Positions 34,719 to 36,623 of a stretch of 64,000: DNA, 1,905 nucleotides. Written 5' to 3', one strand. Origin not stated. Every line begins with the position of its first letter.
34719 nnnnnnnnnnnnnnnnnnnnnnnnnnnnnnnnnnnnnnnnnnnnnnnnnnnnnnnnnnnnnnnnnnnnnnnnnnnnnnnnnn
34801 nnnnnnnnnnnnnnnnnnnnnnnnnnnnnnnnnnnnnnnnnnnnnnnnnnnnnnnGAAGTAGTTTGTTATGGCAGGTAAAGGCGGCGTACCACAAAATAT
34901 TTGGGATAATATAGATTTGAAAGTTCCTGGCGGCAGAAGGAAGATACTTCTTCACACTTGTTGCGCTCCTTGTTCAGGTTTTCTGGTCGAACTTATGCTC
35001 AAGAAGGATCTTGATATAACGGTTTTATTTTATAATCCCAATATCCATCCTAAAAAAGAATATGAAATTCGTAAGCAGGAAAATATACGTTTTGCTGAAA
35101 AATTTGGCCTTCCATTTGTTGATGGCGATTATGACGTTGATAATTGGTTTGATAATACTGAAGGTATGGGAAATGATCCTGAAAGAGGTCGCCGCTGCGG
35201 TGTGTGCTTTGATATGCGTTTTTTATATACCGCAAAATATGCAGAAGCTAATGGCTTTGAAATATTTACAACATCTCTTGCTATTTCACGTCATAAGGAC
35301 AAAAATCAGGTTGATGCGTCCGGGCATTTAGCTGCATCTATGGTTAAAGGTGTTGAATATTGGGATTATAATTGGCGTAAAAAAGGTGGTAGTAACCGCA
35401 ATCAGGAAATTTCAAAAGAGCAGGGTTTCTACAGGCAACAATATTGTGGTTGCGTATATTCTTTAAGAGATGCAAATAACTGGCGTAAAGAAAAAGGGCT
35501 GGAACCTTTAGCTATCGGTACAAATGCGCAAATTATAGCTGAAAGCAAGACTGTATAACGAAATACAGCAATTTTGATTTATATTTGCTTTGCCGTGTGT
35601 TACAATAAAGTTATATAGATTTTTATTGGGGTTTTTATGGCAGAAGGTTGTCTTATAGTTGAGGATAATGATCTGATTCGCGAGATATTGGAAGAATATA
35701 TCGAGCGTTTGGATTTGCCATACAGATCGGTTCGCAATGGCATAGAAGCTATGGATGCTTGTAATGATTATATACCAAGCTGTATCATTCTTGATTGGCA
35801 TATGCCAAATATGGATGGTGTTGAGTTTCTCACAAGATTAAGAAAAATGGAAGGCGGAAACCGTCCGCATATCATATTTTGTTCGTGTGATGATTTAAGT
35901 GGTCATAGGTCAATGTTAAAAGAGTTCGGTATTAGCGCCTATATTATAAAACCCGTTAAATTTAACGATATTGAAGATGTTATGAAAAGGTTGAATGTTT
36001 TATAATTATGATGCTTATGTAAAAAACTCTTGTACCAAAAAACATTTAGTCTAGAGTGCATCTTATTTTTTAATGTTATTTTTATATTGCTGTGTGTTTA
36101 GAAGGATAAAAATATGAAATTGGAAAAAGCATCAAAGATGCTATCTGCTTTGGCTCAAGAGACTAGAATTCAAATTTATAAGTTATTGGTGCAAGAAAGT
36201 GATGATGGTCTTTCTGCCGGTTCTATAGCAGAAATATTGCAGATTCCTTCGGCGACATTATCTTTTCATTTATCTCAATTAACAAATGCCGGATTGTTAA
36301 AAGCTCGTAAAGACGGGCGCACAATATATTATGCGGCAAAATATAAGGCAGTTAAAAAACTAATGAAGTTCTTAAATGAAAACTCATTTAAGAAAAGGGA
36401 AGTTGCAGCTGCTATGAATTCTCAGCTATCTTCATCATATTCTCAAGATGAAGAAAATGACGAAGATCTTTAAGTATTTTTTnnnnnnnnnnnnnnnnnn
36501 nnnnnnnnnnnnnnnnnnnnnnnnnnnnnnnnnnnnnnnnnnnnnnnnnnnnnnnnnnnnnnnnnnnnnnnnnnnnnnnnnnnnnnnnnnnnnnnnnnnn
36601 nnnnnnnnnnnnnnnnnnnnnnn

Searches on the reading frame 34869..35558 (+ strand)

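Call 72: search_protein_families(library=pfam, proteins=[window:34869-35558:+])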
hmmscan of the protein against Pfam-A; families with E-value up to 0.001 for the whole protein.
window:34869-35558:+ (229 aa): 1 family
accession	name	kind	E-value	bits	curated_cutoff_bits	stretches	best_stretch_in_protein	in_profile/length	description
PF02677.20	QueH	-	6.2e-64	215.7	23.5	1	26-200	1-174/175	Epoxyqueuosine reductase QueH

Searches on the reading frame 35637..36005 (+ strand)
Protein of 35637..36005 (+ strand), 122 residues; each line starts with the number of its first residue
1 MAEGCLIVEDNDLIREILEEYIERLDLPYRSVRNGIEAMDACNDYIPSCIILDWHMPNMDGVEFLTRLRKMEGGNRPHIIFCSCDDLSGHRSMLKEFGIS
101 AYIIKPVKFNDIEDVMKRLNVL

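Call 72: search_protein_families(library=pfam, proteins=[window:35637-36005:+])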
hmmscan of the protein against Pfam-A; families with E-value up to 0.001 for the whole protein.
window:35637-36005:+ (122 aa): 1 family
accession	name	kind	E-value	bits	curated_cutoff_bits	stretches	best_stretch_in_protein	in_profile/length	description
PF00072.30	Response_reg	-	3.4e-20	72.7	30.2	1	6-115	2-109/111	Response regulator receiver domain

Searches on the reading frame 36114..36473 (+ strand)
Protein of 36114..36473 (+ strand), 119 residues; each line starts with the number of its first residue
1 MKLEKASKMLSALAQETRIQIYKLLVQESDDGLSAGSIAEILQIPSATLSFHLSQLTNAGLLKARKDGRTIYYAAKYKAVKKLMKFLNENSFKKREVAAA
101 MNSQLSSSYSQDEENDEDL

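Call 72: search_protein_families(library=pfam, proteins=[window:36114-36473:+])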
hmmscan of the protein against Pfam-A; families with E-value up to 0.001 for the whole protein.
window:36114-36473:+ (119 aa): 5 families
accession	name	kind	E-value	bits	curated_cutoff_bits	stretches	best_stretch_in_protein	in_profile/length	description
PF12840.13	HTH_20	-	3.1e-12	46.7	27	1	13-63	1-49/51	Helix-turn-helix domain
PF01022.26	HTH_5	-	4.2e-08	33.4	22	1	16-63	2-46/47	Bacterial regulatory protein, arsR family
PF01978.25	TrmB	-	6e-06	26.5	25.6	1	19-76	11-66/68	Sugar-specific transcriptional regulator TrmB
PF13412.12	HTH_24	-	3.4e-05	23.8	21.9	1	16-63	3-48/48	Winged helix-turn-helix DNA-binding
PF24038.1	DUF7347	-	0.00023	21.8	27.6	1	8-68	3-63/77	Domain of unknown function (DUF7347)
